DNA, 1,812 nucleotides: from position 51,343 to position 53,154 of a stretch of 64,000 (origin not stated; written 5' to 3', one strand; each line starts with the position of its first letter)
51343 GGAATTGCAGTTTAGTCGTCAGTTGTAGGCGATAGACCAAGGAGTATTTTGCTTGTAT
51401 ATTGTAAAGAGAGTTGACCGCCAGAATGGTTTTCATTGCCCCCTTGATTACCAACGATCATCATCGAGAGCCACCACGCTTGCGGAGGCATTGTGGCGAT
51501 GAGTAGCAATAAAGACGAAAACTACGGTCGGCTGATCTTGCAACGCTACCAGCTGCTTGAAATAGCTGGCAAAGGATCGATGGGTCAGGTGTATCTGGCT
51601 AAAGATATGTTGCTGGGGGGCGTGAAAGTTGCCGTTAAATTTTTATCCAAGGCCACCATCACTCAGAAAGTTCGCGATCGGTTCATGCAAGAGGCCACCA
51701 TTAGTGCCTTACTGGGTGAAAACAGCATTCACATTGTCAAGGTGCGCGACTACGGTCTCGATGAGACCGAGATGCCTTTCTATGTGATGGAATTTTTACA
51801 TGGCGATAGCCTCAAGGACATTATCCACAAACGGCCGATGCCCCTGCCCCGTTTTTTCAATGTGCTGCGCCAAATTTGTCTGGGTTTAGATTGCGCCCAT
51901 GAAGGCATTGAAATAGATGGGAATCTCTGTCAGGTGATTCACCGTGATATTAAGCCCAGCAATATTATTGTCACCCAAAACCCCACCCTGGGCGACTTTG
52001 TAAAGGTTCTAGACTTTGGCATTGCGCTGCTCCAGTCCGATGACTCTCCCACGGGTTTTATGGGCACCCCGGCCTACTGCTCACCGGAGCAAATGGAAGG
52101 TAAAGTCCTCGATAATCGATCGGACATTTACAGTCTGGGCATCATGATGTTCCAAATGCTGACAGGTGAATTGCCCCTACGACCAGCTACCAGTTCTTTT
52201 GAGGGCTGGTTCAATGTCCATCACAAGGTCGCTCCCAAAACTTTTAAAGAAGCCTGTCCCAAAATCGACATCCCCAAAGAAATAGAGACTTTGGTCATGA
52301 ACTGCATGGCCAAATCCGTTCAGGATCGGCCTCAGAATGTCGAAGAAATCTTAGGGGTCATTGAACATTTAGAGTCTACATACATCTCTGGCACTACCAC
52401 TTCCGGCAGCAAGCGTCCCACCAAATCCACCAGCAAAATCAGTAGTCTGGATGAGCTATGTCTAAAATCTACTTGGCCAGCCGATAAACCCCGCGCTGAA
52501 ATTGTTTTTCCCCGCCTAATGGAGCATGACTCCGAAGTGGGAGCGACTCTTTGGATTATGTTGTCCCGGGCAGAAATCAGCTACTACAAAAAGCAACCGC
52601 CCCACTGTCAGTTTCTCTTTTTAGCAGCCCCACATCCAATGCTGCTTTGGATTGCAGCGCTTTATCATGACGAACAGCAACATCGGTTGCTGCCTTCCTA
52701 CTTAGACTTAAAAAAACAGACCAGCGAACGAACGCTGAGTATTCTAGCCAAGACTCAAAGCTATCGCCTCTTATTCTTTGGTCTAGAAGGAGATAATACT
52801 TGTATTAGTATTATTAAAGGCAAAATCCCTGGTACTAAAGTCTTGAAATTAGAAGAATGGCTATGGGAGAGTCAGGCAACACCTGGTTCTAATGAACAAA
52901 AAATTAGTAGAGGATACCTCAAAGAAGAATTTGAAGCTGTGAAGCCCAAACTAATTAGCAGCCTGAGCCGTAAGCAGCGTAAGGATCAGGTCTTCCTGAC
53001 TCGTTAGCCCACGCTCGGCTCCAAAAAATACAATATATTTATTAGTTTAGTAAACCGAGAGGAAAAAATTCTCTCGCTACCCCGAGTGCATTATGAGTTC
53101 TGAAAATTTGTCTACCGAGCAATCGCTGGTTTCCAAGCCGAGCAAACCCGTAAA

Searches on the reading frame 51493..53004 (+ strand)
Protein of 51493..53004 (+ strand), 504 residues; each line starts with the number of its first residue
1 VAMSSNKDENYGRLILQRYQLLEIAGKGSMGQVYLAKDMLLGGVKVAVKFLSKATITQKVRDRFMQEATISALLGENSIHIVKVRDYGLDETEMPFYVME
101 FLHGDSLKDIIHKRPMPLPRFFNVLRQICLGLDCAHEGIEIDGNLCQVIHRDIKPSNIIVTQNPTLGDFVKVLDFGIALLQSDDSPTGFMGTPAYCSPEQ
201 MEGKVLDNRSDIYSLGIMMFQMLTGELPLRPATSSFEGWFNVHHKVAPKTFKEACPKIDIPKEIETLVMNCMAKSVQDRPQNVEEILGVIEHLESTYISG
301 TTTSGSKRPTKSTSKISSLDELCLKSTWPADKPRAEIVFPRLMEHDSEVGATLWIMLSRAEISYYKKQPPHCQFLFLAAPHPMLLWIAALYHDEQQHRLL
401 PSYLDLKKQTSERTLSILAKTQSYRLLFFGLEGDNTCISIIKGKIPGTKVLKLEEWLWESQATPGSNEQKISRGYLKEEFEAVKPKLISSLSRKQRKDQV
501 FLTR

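Call 65: search_protein_families(library=padloc, proteins=[window:51493-53004:+], max_evalue=0.00001)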
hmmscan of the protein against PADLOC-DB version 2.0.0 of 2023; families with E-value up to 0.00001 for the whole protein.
window:51493-53004:+ (504 aa): 33 families (the best 25 are shown)
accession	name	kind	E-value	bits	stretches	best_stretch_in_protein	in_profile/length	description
PDLC04042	PD-T4-6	-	4.6e-62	208.3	1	12-295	4-274/292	-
PDLC04060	PD-T4-6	-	4.2e-61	205.3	1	12-296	3-272/486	-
PDLC04061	PD-T4-6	-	6.8e-59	198.7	1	9-314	8-300/510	-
PDLC04053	PD-T4-6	-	2.5e-58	196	1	17-295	9-273/311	-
PDLC04047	PD-T4-6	-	8.3e-56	187.4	1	12-287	5-266/327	-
PDLC04138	mad6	-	1.1e-55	187.8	1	14-296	48-316/659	mads_6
PDLC04054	PD-T4-6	-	2.1e-48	163.5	1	15-293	8-273/347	-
PDLC04043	PD-T4-6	-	2e-47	160.3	1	17-304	15-288/452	-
PDLC04048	PD-T4-6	-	1e-46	157.9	1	12-287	5-266/354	-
PDLC04041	PD-T4-6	-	7.7e-46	155.2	1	18-288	29-288/443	-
PDLC04057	PD-T4-6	-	8.1e-46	154.9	1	12-291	3-268/443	-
PDLC04040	PD-T4-6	-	6.5e-45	151.9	1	25-287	2-259/547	-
PDLC04052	PD-T4-6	-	1.2e-44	151.4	1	15-318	7-302/496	-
PDLC04039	PD-T4-6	-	3.1e-44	149.7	1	3-285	1-267/458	-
PDLC01088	C3a189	-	3.2e-36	123.2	1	25-286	5-254/840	kinase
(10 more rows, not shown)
